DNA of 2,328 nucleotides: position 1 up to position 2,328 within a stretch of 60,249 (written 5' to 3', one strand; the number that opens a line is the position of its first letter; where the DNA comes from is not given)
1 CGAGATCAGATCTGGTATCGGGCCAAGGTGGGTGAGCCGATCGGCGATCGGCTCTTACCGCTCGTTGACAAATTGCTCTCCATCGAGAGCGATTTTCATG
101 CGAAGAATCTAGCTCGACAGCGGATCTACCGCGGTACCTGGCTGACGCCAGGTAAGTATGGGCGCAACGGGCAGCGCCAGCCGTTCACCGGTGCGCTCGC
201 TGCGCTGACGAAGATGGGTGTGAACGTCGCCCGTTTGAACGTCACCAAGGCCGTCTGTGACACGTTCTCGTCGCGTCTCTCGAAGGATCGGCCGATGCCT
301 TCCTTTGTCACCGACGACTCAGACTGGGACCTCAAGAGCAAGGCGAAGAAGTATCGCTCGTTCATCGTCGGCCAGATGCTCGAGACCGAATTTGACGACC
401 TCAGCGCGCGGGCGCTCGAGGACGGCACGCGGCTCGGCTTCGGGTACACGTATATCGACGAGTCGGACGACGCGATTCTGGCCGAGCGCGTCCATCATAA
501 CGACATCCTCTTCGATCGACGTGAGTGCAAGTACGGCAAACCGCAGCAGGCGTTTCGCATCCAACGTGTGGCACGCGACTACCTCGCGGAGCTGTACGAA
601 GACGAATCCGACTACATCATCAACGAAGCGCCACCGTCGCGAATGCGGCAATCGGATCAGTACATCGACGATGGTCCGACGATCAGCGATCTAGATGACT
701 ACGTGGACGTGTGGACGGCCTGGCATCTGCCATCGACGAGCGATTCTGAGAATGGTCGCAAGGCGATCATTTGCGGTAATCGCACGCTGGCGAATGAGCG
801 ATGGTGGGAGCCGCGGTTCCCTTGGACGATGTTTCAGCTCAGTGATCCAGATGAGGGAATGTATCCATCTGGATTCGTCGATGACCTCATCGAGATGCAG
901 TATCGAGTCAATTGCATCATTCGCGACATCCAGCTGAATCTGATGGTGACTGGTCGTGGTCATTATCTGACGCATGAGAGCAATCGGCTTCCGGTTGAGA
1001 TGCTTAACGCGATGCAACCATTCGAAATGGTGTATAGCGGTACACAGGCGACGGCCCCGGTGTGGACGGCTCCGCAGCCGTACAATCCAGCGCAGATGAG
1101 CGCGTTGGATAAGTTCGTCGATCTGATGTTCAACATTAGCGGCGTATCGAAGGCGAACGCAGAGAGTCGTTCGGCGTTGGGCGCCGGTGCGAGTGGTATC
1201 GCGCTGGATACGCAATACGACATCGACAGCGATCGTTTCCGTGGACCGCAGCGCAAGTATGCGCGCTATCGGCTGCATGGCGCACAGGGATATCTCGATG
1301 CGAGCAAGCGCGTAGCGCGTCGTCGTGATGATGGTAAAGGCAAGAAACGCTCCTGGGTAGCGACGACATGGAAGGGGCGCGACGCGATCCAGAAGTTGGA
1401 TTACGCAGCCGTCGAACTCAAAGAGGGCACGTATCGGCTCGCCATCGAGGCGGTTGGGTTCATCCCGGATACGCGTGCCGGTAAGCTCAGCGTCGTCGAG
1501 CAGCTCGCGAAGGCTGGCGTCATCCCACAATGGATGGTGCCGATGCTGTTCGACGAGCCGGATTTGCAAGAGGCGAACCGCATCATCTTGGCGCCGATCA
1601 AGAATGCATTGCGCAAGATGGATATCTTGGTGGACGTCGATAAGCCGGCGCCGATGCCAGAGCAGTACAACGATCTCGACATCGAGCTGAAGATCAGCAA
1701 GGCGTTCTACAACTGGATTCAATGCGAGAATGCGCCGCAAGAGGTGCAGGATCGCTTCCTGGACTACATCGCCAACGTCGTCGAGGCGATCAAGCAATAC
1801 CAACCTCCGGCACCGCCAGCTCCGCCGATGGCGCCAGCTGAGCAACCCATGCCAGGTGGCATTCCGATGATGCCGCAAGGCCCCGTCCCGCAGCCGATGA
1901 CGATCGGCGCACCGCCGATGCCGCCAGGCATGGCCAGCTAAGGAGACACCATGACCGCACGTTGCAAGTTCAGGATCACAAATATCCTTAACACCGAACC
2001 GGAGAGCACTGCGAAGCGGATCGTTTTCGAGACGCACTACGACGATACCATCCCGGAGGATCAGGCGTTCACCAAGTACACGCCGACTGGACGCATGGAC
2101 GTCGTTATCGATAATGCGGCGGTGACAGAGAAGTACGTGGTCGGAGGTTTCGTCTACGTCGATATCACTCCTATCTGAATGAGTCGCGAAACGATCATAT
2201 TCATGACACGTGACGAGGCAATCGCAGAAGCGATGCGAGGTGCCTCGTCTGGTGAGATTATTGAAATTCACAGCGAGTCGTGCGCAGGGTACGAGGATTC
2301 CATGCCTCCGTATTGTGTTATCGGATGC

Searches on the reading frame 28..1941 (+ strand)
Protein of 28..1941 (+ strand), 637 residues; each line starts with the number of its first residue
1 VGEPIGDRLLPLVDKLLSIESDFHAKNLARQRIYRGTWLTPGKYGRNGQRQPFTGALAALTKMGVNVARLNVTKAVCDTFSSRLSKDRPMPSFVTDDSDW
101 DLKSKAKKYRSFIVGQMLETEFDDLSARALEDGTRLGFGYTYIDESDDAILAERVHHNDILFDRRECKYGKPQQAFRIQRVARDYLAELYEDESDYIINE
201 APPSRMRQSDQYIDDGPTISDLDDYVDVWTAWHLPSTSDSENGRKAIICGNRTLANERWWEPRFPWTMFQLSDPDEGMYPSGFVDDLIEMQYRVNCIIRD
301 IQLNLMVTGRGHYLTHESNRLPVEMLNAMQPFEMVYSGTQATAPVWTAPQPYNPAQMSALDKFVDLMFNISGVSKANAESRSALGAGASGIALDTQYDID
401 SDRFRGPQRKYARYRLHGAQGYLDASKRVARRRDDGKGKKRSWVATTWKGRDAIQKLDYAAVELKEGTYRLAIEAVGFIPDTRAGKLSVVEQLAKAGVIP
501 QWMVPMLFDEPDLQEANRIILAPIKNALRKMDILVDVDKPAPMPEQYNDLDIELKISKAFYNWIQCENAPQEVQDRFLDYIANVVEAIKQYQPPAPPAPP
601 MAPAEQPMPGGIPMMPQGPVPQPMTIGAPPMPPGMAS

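Call 12: search_protein_families(library=pfam, proteins=[window:28-1941:+], max_evalue=0.001)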
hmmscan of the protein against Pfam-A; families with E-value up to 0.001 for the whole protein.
window:28-1941:+ (637 aa): 0 families

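Call 93: search_dna_similar(query=window:28-1941:+, collection=phages, mode=protein, max_rows=12)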
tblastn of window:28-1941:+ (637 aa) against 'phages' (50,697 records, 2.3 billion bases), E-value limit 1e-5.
No match.

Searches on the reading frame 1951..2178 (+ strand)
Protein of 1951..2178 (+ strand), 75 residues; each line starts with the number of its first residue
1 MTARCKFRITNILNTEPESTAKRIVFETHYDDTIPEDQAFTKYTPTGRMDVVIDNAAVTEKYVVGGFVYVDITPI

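Call 62: search_protein_families(library=pfam, alignment_id=A5, max_evalue=0.001)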
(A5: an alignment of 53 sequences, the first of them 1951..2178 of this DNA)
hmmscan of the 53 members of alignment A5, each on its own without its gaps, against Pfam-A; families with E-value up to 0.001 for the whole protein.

A. member 1, window:1951-2178:+ (75 aa): 0 families

B. families by the number of members that match (of 53 scanned): 3 families
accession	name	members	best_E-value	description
PF24729.2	Acb2_Tad1_hairpin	1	1.4e-18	Acb2/Tad1, hairpin domain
PF12694.12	cpYpsA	1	1.7e-15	Circularly permutated YpsA SLOG family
PF00196.25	GerE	1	0.00062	Bacterial regulatory proteins, luxR family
